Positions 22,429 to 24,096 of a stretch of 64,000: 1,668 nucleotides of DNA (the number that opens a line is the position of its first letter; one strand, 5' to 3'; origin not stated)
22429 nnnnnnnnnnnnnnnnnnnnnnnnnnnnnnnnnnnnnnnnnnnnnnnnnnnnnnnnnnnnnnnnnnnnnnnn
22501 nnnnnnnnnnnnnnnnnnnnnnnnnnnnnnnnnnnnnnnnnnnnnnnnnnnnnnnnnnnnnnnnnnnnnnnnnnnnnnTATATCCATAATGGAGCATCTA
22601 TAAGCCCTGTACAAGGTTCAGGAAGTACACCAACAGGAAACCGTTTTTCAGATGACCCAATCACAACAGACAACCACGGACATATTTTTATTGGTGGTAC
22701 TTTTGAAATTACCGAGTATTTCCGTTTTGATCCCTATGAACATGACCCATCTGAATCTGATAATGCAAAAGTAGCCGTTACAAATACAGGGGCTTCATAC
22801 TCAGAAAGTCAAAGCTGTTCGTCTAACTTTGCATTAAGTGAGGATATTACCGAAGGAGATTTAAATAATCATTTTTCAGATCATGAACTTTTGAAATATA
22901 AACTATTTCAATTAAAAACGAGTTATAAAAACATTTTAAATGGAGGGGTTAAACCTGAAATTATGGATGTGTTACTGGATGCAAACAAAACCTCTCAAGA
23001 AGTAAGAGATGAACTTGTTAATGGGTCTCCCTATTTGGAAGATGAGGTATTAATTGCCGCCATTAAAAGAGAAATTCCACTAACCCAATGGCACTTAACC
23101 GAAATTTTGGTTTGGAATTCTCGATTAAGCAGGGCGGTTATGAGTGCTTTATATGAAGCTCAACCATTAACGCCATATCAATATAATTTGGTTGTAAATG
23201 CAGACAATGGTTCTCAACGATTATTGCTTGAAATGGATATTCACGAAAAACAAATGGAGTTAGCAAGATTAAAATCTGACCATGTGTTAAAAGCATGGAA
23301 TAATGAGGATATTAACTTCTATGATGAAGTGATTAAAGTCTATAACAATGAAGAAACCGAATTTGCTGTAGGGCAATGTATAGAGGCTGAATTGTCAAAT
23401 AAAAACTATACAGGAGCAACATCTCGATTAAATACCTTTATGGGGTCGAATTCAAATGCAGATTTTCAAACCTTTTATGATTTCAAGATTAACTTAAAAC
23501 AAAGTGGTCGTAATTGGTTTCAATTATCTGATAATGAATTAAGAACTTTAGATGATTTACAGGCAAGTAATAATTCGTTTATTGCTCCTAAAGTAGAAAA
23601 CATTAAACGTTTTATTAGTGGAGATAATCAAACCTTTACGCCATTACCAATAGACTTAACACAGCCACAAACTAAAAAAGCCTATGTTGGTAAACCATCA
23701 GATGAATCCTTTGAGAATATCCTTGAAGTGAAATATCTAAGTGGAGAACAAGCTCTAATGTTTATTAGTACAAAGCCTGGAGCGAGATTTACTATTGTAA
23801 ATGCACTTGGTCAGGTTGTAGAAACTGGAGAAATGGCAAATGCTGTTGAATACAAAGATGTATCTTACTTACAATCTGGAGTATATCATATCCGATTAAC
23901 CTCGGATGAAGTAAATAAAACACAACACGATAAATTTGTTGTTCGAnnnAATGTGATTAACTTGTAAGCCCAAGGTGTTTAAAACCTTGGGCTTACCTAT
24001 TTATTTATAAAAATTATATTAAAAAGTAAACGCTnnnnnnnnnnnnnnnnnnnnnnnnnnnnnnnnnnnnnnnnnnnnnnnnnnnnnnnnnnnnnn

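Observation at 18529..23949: A 1806-aa glycoside-hydrolase-like / beta-helix T9SS protein sits exactly between the two blocks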

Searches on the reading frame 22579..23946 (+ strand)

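Call 5: search_protein_families(library=pfam, proteins=[window:22579-23946:+], max_evalue=10)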
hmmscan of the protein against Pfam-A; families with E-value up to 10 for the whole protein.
window:22579-23946:+ (456 aa): 3 families
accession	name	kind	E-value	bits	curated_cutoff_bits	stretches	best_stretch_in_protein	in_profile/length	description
PF18962.6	Por_Secre_tail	-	8.2e-05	23.3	27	1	403-454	23-74/75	Secretion system C-terminal sorting domain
PF23623.1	GBD_IRG7_N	-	0.017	15.7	27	1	403-446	39-84/95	IRG7 N-terminal galactose binding domain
PF18460.6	HetR_C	-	0.05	14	27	1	213-242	31-60/79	Heterocyst differentiation regulator C-terminal Hood domain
